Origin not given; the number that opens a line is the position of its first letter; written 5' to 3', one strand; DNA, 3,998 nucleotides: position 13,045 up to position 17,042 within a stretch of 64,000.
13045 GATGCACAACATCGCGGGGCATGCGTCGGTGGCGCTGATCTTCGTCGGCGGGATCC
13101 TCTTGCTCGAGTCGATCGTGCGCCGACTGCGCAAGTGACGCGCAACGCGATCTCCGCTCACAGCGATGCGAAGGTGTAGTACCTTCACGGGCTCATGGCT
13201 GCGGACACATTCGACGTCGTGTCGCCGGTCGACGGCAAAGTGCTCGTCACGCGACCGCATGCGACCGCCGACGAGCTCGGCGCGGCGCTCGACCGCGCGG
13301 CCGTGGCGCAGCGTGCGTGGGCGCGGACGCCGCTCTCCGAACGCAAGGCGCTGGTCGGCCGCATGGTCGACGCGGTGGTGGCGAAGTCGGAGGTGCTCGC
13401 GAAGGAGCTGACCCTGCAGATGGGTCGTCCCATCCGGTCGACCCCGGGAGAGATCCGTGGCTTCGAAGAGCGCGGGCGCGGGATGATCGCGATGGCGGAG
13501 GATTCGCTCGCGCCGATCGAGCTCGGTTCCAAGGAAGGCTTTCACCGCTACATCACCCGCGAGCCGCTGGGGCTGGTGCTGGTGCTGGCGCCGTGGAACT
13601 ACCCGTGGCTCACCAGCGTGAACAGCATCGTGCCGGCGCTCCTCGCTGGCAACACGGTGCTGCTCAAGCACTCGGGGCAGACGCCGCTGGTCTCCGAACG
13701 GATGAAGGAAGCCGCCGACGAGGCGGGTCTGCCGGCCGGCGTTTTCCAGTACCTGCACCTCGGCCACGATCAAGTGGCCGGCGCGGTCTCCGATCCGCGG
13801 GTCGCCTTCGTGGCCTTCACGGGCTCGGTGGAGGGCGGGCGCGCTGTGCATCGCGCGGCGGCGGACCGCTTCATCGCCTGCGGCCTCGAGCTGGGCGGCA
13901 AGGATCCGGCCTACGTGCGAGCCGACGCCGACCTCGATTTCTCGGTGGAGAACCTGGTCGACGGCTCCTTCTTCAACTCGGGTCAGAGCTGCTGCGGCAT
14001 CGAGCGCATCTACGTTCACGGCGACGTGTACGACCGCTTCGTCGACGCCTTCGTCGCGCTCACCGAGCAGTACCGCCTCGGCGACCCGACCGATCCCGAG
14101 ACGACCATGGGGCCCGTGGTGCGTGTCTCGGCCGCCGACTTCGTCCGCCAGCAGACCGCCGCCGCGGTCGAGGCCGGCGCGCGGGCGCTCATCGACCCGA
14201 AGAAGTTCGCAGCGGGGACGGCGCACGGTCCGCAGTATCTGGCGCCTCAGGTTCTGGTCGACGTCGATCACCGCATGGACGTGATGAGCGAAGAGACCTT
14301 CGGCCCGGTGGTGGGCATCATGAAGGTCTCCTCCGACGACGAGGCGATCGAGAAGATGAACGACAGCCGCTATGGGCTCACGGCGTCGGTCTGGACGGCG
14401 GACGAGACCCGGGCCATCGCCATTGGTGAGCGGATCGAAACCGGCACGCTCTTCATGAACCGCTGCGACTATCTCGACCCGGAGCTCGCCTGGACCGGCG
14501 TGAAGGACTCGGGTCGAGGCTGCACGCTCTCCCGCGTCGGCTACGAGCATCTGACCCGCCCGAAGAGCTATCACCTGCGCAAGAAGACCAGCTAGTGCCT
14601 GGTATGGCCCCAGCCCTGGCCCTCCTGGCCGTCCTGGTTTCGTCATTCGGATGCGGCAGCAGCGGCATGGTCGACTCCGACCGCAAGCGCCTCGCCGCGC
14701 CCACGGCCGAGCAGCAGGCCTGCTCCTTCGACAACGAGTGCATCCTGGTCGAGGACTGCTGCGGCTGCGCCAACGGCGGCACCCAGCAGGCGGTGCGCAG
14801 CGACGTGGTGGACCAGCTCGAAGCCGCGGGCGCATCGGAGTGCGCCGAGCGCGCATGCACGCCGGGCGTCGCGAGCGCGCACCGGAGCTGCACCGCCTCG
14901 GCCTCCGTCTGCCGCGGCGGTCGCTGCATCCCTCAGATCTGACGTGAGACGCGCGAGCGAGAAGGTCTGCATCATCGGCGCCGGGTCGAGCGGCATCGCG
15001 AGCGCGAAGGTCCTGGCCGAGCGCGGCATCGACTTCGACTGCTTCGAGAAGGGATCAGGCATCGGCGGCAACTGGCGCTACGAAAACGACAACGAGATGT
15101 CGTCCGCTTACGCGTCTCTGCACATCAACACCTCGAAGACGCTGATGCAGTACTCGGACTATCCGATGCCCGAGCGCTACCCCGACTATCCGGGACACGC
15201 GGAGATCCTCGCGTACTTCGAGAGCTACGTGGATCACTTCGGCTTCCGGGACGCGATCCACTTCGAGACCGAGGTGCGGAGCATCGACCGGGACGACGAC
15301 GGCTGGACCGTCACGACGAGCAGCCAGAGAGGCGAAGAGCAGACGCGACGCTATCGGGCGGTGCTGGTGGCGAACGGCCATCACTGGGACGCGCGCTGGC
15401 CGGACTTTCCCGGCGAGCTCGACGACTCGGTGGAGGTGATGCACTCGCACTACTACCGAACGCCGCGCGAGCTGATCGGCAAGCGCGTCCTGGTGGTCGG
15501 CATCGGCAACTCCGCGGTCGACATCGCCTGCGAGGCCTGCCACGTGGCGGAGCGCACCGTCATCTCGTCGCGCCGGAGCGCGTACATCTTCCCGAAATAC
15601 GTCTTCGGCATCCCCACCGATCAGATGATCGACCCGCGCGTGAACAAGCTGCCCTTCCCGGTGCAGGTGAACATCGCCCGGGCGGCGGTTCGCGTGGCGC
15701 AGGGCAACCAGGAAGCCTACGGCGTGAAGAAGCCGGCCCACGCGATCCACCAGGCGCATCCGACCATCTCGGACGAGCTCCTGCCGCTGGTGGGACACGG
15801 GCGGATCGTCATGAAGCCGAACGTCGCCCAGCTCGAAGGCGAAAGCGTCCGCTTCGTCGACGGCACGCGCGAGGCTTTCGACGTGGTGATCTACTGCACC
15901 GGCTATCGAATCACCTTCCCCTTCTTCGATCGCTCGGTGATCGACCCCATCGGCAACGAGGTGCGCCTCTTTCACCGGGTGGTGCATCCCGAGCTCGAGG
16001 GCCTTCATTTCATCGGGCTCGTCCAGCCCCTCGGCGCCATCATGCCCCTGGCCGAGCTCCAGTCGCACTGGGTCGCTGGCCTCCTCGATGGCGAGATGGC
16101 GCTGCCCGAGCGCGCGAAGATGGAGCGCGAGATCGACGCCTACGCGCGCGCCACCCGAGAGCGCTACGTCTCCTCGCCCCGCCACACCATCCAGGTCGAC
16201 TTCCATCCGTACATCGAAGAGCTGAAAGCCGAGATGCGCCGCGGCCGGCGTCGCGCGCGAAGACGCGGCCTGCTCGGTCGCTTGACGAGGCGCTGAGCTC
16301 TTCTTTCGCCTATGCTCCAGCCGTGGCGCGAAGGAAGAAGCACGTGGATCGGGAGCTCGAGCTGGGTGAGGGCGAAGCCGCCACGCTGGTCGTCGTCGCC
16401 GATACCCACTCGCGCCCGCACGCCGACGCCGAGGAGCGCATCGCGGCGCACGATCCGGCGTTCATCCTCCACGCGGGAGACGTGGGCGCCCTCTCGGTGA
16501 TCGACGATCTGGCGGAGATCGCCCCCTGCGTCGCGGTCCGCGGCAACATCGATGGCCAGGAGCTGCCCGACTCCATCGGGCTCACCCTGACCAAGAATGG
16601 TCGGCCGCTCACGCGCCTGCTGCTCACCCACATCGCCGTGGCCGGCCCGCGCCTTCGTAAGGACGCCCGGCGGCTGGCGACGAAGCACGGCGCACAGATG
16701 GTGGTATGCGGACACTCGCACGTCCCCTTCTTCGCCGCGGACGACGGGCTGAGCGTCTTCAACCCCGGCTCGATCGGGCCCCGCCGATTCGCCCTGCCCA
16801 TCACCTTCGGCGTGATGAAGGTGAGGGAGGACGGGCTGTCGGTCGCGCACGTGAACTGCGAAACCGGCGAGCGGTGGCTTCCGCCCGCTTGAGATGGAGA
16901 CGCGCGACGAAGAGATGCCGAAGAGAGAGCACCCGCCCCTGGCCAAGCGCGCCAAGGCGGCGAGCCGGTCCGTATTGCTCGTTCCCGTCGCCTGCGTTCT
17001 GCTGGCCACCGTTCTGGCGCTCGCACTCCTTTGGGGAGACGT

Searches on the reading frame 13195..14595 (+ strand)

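Call 64: search_protein_families(library=pfam, proteins=[window:13195-14595:+], max_evalue=0.001)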
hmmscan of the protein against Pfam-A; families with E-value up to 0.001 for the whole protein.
window:13195-14595:+ (466 aa): 1 family
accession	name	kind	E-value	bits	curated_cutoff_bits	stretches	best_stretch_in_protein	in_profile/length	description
PF00171.27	Aldedh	-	1.1e-128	430.1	23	1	4-458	7-460/461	Aldehyde dehydrogenase family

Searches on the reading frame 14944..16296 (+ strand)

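Call 64: search_protein_families(library=pfam, proteins=[window:14944-16296:+], max_evalue=0.001)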
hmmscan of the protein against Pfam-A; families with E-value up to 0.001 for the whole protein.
window:14944-16296:+ (450 aa): 10 families
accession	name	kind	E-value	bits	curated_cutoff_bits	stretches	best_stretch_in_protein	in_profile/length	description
PF00743.25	FMO-like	-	1.8e-90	304.4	22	1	6-430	2-441/532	Flavin-binding monooxygenase-like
PF13738.12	Pyr_redox_3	-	1.6e-26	93.7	30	1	10-213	2-198/305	Pyridine nucleotide-disulphide oxidoreductase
PF07992.20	Pyr_redox_2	-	9.1e-14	52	26.1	1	7-211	2-174/291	Pyridine nucleotide-disulphide oxidoreductase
PF01266.30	DAO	-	2e-11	44.5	27.9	1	105-176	166-235/353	FAD dependent oxidoreductase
PF13450.12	NAD_binding_8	-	2e-09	38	21.9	1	10-63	1-54/68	NAD(P)-binding Rossmann-like domain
PF13434.12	Lys_Orn_oxgnase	-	5.3e-09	36.1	21.3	1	101-201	108-210/339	L-lysine 6-monooxygenase/L-ornithine 5-monooxygenase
PF13454.12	NAD_binding_9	-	2.5e-06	28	21.8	1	10-146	2-154/155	FAD-NAD(P)-binding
PF01494.25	FAD_binding_3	-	1e-05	25.4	22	0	7-36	3-32/349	FAD binding domain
PF00070.33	Pyr_redox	-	2e-05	25.5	22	0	7-41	1-35/82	Pyridine nucleotide-disulphide oxidoreductase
PF01593.30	Amino_oxidase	-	2.3e-05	24.3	19.8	0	103-143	217-253/443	Flavin containing amine oxidoreductase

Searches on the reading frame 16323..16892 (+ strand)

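Call 64: search_protein_families(library=pfam, proteins=[window:16323-16892:+], max_evalue=0.001)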
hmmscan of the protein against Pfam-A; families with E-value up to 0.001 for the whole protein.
window:16323-16892:+ (189 aa): 2 families
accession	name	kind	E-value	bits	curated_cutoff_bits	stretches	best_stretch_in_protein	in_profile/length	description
PF12850.12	Metallophos_2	-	2.6e-28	99.4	27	1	22-169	3-153/154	Calcineurin-like phosphoesterase superfamily domain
PF00149.33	Metallophos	-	7.3e-07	30.2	21.5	0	21-78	2-72/191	Calcineurin-like phosphoesterase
